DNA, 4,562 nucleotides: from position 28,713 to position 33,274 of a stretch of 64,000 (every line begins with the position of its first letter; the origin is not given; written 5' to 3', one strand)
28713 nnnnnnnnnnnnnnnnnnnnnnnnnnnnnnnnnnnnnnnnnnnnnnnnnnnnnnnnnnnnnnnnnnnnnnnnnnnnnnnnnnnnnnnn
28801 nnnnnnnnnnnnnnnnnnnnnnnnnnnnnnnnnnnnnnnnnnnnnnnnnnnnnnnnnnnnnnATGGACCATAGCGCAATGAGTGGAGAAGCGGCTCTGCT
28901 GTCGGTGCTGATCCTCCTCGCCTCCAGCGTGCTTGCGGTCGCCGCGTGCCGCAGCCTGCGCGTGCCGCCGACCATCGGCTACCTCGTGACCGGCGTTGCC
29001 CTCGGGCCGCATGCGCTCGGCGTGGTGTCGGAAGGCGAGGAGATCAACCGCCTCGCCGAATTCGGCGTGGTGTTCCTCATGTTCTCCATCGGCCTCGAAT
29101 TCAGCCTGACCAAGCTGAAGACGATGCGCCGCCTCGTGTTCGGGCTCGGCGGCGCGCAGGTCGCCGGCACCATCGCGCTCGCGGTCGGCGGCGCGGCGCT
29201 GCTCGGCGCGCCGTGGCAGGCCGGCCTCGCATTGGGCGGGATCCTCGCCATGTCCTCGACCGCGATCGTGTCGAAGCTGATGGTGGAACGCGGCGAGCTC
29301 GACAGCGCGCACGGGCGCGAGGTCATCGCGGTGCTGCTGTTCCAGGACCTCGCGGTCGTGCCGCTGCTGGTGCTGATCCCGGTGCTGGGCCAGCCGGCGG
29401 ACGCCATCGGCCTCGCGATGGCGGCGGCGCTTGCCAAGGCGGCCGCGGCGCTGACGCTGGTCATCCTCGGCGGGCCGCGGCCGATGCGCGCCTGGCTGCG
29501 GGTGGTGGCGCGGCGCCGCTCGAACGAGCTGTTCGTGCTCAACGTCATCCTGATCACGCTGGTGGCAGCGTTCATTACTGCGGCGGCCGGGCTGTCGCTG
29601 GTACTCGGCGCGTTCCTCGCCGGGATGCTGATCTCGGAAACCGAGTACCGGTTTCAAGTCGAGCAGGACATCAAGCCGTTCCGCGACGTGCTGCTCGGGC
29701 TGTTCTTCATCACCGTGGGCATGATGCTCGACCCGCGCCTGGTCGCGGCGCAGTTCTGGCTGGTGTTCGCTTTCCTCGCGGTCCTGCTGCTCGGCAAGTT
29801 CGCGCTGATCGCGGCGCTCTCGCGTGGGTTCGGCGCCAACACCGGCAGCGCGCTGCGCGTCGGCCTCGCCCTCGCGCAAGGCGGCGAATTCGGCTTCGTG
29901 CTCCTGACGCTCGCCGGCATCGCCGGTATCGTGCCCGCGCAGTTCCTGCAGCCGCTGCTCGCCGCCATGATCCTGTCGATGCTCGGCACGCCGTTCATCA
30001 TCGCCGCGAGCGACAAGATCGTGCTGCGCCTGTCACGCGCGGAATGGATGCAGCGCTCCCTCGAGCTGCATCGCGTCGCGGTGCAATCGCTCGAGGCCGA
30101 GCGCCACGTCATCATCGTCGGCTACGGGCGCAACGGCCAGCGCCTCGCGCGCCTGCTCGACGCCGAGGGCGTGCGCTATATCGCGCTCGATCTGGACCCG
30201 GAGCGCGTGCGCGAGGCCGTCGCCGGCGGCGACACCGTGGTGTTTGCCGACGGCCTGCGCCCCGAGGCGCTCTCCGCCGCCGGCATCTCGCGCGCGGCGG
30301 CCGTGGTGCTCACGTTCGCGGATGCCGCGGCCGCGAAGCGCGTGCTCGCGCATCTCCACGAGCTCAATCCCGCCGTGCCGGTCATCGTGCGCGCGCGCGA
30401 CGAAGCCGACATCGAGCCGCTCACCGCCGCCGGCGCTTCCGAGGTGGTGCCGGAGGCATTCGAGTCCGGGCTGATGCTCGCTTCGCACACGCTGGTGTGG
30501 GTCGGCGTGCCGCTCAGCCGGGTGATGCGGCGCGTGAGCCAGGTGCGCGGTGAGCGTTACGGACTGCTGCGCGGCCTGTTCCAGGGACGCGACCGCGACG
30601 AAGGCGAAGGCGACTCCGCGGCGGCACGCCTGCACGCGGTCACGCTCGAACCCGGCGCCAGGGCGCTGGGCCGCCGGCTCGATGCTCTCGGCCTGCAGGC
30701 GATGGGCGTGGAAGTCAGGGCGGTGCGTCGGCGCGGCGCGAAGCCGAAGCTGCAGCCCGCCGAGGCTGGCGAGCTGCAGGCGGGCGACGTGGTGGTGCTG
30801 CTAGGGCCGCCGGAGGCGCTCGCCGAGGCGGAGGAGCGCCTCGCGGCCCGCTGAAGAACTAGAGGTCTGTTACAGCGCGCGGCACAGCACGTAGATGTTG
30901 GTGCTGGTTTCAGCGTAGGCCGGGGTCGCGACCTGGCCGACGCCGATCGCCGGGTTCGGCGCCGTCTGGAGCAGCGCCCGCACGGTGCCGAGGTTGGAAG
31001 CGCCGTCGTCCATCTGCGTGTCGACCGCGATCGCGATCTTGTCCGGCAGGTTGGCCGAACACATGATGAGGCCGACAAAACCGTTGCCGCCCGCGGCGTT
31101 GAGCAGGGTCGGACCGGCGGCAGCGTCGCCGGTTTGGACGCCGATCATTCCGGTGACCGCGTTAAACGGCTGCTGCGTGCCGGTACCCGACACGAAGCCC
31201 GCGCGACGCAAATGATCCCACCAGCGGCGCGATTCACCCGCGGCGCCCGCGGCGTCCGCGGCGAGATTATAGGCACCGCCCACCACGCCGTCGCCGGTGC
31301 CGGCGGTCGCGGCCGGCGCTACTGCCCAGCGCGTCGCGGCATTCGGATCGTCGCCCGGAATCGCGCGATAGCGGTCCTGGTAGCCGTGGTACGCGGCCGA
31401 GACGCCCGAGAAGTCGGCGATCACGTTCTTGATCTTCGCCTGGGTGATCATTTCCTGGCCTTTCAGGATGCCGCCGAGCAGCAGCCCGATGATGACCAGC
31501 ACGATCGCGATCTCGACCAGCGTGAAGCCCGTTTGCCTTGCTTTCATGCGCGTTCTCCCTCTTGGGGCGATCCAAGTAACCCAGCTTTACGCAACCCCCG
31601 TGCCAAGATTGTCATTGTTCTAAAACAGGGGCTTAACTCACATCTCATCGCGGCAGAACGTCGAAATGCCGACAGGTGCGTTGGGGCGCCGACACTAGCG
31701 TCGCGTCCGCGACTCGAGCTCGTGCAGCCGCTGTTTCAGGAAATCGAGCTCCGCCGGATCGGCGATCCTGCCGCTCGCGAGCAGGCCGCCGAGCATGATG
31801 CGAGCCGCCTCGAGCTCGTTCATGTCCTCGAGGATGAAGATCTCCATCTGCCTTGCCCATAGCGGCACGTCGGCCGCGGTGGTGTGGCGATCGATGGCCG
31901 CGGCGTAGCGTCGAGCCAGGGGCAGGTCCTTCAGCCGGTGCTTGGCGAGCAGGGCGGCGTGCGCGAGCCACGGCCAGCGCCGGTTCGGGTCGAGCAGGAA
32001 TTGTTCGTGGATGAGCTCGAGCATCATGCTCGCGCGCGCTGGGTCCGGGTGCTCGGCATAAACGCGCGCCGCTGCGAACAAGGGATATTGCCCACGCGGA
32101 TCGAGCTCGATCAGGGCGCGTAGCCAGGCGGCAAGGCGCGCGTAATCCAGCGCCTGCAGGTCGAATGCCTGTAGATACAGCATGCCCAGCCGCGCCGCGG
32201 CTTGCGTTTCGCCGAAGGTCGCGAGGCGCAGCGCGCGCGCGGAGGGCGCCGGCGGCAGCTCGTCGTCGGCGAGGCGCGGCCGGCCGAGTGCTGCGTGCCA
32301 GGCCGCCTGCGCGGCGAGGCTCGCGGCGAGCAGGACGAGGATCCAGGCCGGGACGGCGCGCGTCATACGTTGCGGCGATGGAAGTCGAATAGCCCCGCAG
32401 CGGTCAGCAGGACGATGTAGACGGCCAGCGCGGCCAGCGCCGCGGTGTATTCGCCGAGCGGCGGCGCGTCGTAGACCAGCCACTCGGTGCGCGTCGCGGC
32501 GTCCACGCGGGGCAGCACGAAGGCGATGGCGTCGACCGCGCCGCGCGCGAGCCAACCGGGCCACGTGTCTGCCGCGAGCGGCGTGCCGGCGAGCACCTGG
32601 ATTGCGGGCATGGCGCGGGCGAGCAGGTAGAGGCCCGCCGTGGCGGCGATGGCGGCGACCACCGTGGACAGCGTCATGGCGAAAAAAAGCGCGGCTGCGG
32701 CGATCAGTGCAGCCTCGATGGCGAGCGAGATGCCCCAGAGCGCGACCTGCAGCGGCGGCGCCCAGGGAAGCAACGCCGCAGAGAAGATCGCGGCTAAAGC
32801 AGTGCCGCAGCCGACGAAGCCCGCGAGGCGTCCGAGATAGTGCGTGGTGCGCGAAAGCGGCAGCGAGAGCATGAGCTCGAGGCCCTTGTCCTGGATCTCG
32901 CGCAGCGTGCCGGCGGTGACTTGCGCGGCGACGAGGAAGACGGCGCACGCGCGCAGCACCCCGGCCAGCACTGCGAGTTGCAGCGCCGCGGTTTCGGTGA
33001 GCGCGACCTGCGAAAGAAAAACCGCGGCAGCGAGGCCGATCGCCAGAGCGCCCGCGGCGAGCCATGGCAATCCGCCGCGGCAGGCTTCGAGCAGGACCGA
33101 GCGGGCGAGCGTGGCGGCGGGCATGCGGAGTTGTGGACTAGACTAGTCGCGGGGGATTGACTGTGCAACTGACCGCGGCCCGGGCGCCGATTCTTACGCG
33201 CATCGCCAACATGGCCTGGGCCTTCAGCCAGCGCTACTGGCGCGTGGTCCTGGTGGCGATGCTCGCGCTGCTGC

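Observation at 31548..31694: Near-consensus sigma-54 promoter drives a detached pilin gene 3.3 kb away from the machinery operon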

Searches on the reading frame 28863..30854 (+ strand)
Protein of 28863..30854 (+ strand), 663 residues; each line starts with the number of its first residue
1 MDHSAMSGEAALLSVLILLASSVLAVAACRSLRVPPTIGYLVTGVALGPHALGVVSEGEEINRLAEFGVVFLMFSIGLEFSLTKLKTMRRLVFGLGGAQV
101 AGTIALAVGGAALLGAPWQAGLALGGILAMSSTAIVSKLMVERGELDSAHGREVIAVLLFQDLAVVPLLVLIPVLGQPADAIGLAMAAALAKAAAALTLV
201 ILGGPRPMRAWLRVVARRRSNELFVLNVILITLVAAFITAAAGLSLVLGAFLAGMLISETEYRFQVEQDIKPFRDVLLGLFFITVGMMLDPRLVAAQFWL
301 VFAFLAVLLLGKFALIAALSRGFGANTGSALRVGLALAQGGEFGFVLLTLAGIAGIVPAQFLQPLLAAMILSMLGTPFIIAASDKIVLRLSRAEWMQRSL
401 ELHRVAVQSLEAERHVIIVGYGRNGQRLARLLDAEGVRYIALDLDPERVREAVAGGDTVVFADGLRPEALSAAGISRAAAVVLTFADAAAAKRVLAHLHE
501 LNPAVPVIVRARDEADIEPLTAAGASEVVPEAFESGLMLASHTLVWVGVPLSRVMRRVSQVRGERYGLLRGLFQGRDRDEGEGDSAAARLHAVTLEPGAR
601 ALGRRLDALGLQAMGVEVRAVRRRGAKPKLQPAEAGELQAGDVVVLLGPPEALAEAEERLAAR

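Call 7: search_protein_families(library=ncbifam, proteins=[window:28863-30854:+], max_evalue=0.001)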
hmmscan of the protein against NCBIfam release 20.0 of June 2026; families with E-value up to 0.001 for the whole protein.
window:28863-30854:+ (663 aa): 9 families
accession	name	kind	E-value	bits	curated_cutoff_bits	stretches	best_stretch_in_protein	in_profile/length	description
NF002924.0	PRK03562.1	equivalog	4.1e-111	372.4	752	1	9-562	4-551/623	glutathione-regulated potassium-efflux system protein KefC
NF002973.0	PRK03659.1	equivalog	2.1e-100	337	804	1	8-579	3-566/602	glutathione-regulated potassium-efflux system protein KefB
TIGR00932.1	2a37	subfamily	1.1e-72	244.9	238.3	1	19-290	1-275/275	monovalent cation:proton antiporter-2 (CPA2) family protein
NF007950.1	PRK10669.1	equivalog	4e-64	217.4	700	1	22-530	19-534/547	YbaL family putative K(+) efflux transporter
NF045626.1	FeTrans_MagA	equivalog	9.6e-42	143.3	700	1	16-382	13-376/386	iron transporter MagA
NF007039.0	PRK09496.3-2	equivalog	4e-06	25.9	293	1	380-482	198-299/446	Trk system potassium transporter TrkA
NF007042.0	PRK09496.3-5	equivalog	5.1e-06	25.4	467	1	415-518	2-106/466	Trk system potassium transporter TrkA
NF007031.0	PRK09496.1-2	equivalog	0.00042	19.5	289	0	388-482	211-306/458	Trk system potassium transporter TrkA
NF007035.0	PRK09496.2-2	equivalog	0.0005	19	521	1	415-521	2-108/455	Trk system potassium transporter TrkA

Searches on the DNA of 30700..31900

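Call 47: search_rna_families(source=window, start=30700, end=31900, threshold=evalue, max_evalue=1)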
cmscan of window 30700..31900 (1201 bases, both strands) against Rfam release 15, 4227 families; matches with E-value up to 1: 1.
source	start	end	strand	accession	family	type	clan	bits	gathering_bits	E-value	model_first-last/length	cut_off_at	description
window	31584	31659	-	RF01168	SNORD126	Gene; snRNA; snoRNA; CD-box;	-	20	55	0.46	1-77/77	no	Small nucleolar RNA SNORD126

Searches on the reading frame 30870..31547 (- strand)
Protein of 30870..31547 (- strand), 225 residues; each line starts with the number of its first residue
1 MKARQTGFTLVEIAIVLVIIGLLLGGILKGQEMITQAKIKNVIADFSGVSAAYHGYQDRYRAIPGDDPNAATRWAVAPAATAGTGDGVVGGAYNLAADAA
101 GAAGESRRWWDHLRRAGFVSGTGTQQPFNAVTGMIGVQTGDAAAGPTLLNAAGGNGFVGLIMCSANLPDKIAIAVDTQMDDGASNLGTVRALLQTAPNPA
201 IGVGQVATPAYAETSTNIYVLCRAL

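Call 6: search_protein_families(library=ncbifam, proteins=[window:30870-31547:-], max_evalue=0.001)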
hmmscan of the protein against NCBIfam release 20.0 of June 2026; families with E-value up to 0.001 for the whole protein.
window:30870-31547:- (225 aa): 3 families
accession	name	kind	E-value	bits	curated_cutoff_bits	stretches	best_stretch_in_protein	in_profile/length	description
TIGR01710.1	typeII_sec_gspG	equivalog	1.2e-05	25.3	88.85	1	7-59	2-55/134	type II secretion system major pseudopilin GspG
TIGR01708.2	typeII_sec_gspH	equivalog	3.4e-05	23.9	80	1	5-29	1-25/169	type II secretion system minor pseudopilin GspH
TIGR02532.1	IV_pilin_GFxxxE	domain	9.6e-05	22.1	16.3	1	5-27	1-23/24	prepilin-type N-terminal cleavage/methylation domain-containing protein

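Call 8: find_homologous_proteins(query=window:30870-31547:-, max_evalue=0.001)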
Query window:30870-31547:- (225 aa): 7947 proteins with E <= 0.001 among 8000 candidates; the best 120 are listed.
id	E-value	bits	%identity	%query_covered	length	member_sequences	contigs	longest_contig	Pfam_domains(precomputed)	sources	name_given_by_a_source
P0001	2.3e-133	461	95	100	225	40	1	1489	PF07963.18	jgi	jgi:prepilin-type N-terminal cleavage/methylation domain-containing protein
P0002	2.4e-132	457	94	100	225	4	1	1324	PF07963.18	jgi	jgi:prepilin-type N-terminal cleavage/methylation domain-containing protein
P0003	5.8e-131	453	95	100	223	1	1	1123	PF07963.18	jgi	jgi:prepilin-type N-terminal cleavage/methylation domain-containing protein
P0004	5.4e-129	446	92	100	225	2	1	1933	PF07963.18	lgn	-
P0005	5.3e-128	443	92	100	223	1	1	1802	PF07963.18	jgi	jgi:prepilin-type N-terminal cleavage/methylation domain-containing protein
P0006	6.3e-126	436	92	100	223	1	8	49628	PF07963.18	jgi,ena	jgi:prepilin-type N-terminal cleavage/methylation domain-containing protein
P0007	1.5e-124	432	90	100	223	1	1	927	PF07963.18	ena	-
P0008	5.3e-123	427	90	100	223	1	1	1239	PF07963.18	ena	-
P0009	8.7e-122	423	88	100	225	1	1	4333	PF07963.18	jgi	jgi:prepilin-type N-terminal cleavage/methylation domain-containing protein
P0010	1.4e-121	422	89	100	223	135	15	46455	PF07963.18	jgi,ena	-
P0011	3.0e-121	421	88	100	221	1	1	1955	PF07963.18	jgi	jgi:prepilin-type N-terminal cleavage/methylation domain-containing protein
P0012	8.9e-118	410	86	100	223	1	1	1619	PF07963.18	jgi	jgi:prepilin-type N-terminal cleavage/methylation domain-containing protein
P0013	1.7e-115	402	88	100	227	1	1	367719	PF07963.18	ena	-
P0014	1.8e-115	402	85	100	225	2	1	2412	PF07963.18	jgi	jgi:prepilin-type N-terminal cleavage/methylation domain-containing protein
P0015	7.6e-115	400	83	100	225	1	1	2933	PF07963.18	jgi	jgi:prepilin-type N-terminal cleavage/methylation domain-containing protein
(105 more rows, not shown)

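Call 9: search_protein_families(library=pfam, proteins=[window:30870-31547:-], max_evalue=0.01)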
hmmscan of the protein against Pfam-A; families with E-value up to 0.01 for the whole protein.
window:30870-31547:- (225 aa): 1 family
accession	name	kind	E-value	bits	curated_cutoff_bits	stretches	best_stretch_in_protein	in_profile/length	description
PF07963.17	N_methyl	-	1.5e-06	27.9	21.2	1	3-28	2-27/27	Prokaryotic N-terminal methylation motif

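Call 11: find_related_loci(query=A1, collection=genome_contigs, flank=6000)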
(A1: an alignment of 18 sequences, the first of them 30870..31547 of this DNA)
Query A1 (225 aa) in genome_contigs; peptide patterns used: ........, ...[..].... (x = any residue, [..] = any of these).
599 stretches matched a pattern (row limit reached: there are more); 534 encode a relative of the query (tblastn E <= 1e-3); the best 80 are kept; 80 distinct loci.
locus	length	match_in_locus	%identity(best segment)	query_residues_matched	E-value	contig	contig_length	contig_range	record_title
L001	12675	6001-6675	94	1-225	2e-123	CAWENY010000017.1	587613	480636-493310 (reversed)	MAG: uncultured beta proteobacterium isolate MFD02840.bin.2.96 genome assembly, contig: contig_30812, whole genome shotg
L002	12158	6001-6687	78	1-225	3e-102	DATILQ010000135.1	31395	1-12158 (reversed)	MAG TPA_asm: Burkholderiales bacterium isolate SMAG_U15748 k141_3175788, whole genome shotgun sequence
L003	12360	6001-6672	78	1-225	3e-100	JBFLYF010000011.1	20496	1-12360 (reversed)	MAG: Pseudomonadota bacterium isolate MAG077 MAG077_11, whole genome shotgun sequence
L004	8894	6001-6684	77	1-225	7e-99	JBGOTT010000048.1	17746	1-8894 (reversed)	MAG: Gammaproteobacteria bacterium isolate OBJ_0618_7090110_156 k141_10751853_length_17746_cov_19.0195, whole genome sho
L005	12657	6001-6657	78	4-225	6e-97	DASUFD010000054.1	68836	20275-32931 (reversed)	MAG TPA_asm: Burkholderiales bacterium isolate SMAG_U1370 k141_947589, whole genome shotgun sequence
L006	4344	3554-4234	74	1-225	5e-93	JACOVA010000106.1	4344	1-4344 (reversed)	MAG: Betaproteobacteria bacterium isolate NC_groundwater_88_Ag_B-0.1um_68_58 B_2_S2_170907_scaffold_1703472, whole genom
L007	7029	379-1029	72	1-225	2e-91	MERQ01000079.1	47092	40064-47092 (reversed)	MAG: Betaproteobacteria bacterium RIFCSPLOWO2_12_FULL_68_20 rifcsplowo2_12_scaffold_528, whole genome shotgun sequence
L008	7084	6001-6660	66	1-225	2e-91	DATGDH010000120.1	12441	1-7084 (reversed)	MAG TPA_asm: Burkholderiales bacterium isolate SMAG_U9669 k141_445540, whole genome shotgun sequence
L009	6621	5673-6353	73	1-225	3e-89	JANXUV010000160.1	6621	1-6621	MAG: Betaproteobacteria bacterium isolate 340R_metabat_179 340R_k141_896022, whole genome shotgun sequence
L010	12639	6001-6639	73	1-225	6e-89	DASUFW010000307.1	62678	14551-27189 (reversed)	MAG TPA_asm: Burkholderiales bacterium isolate SMAG_U1389 k141_1588598, whole genome shotgun sequence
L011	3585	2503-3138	71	1-224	3e-88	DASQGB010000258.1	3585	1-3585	MAG TPA_asm: Burkholderiales bacterium isolate SMAG_U11795 k141_307029, whole genome shotgun sequence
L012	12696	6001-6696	76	1-225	1e-87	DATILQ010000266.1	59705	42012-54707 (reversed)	MAG TPA_asm: Burkholderiales bacterium isolate SMAG_U15748 k141_3066624, whole genome shotgun sequence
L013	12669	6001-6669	68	1-225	3e-86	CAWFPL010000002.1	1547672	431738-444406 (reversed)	MAG: uncultured proteobacterium isolate MFD01299.bin.1.58 genome assembly, contig: contig_21676, whole genome shotgun se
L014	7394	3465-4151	68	1-225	4e-85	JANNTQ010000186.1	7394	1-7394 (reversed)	MAG: Betaproteobacteria bacterium isolate SOY_30_metabat_87 SOY_30_k141_1387322, whole genome shotgun sequence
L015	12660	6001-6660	69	1-225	1e-84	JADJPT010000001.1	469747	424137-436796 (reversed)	MAG: Betaproteobacteria bacterium isolate Fred_18-Q3-R57-64_BATAC.609 tig00006726-10-4707310, whole genome shotgun seque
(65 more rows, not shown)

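Call 29: predict_structure(alignment_id=A1)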
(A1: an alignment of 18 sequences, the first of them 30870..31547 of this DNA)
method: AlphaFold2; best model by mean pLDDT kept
length: 225 residues; sequences in the alignment: 18
mean_pLDDT: 41.4   pTM: 0.31
mean pLDDT of the five models: 41.4, 40.9, 40.8, 38.4, 38.2
residues with pLDDT >= 90: 0; 70-90: 12; 50-70: 33; < 50: 180
segments of 3 or more residues with pLDDT < 50: 1-4, 28-67, 84-103, 116-225
pLDDT, mean of each block of 10 residues (from residue 1): 53 76 58 33 30 35 46 50 48 46 53 50 46 36 34 34 32 32 33 34 33 29 24
secondary structure, 60 per line:
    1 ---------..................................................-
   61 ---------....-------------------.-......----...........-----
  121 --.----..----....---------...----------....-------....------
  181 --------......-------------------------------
elements in order: H10-59 H70-73 H95-100 H105-115 E134-137 E147-149 E160-163 E171-174 H189-194

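Call 37: search_solved_structures(query=window:30870-31547:-, max_evalue=1)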
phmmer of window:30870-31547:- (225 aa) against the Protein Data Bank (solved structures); distinct sequences matched with E-value up to 1: 8.
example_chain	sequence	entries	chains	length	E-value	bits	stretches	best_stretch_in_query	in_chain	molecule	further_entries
6xxe_A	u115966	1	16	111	0.0039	20.2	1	8-73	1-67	Uncharacterized protein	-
8qqj_J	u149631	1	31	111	0.0039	20.2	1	8-73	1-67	Type IV narrow pilus major component PilA5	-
5kua_A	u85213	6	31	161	0.073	16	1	8-72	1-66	pilin | Neisseria meningitidis PilE variant SB-GATDH | Neisseria meningitidis PilE, SB-DATDH variant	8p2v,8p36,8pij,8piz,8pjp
8p3b_A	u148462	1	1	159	0.089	15.8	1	8-72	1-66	Fimbrial protein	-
1lfw_A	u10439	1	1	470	0.21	14.5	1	35-94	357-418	pepV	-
8tj2_C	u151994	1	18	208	0.22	14.5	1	8-103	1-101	Type IV major pilin protein PilA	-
3zkk_A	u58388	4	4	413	0.28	14.1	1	101-180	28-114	XOS BINDING PROTEIN | PUTATIVE SUGAR TRANSPORTER SOLUTE-BINDING PROTEIN | SUGAR TRANSPORTER SOLUTE-BINDING PROTEIN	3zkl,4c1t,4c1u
9egp_A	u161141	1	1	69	0.52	13.3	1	5-29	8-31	Geopilin domain 1 protein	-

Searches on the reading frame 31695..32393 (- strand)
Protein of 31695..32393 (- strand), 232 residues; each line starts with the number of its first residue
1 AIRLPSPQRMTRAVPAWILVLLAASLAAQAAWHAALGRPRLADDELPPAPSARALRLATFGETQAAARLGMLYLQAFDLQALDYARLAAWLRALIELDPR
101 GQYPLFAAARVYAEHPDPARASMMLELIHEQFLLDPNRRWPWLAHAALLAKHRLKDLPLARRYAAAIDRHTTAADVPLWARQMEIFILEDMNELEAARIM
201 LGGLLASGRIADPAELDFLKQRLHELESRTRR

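Call 6: search_protein_families(library=ncbifam, proteins=[window:31695-32393:-], max_evalue=0.001)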
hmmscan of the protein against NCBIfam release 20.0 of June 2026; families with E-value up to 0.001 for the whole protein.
window:31695-32393:- (232 aa): 0 families

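Call 9: search_protein_families(library=pfam, proteins=[window:31695-32393:-], max_evalue=0.01)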
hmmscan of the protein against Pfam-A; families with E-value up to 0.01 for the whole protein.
window:31695-32393:- (232 aa): 0 families

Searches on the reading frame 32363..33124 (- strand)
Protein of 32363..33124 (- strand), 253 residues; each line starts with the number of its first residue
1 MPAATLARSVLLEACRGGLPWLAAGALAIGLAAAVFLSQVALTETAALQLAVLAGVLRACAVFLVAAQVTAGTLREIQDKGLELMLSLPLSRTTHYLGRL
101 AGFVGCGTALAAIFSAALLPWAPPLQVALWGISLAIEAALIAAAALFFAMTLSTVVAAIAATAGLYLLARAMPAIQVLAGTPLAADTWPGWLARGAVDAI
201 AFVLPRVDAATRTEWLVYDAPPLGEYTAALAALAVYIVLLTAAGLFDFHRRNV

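Call 6: search_protein_families(library=ncbifam, proteins=[window:32363-33124:-], max_evalue=0.001)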
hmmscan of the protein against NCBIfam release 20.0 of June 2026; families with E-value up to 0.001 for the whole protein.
window:32363-33124:- (253 aa): 0 families

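Call 9: search_protein_families(library=pfam, proteins=[window:32363-33124:-], max_evalue=0.01)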
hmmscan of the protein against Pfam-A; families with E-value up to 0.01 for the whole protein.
window:32363-33124:- (253 aa): 1 family
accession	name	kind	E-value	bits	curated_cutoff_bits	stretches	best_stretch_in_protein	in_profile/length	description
PF12698.13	ABC2_membrane_3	-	0.00047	19.8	31.6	1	52-243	163-344/347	ABC-2 family transporter protein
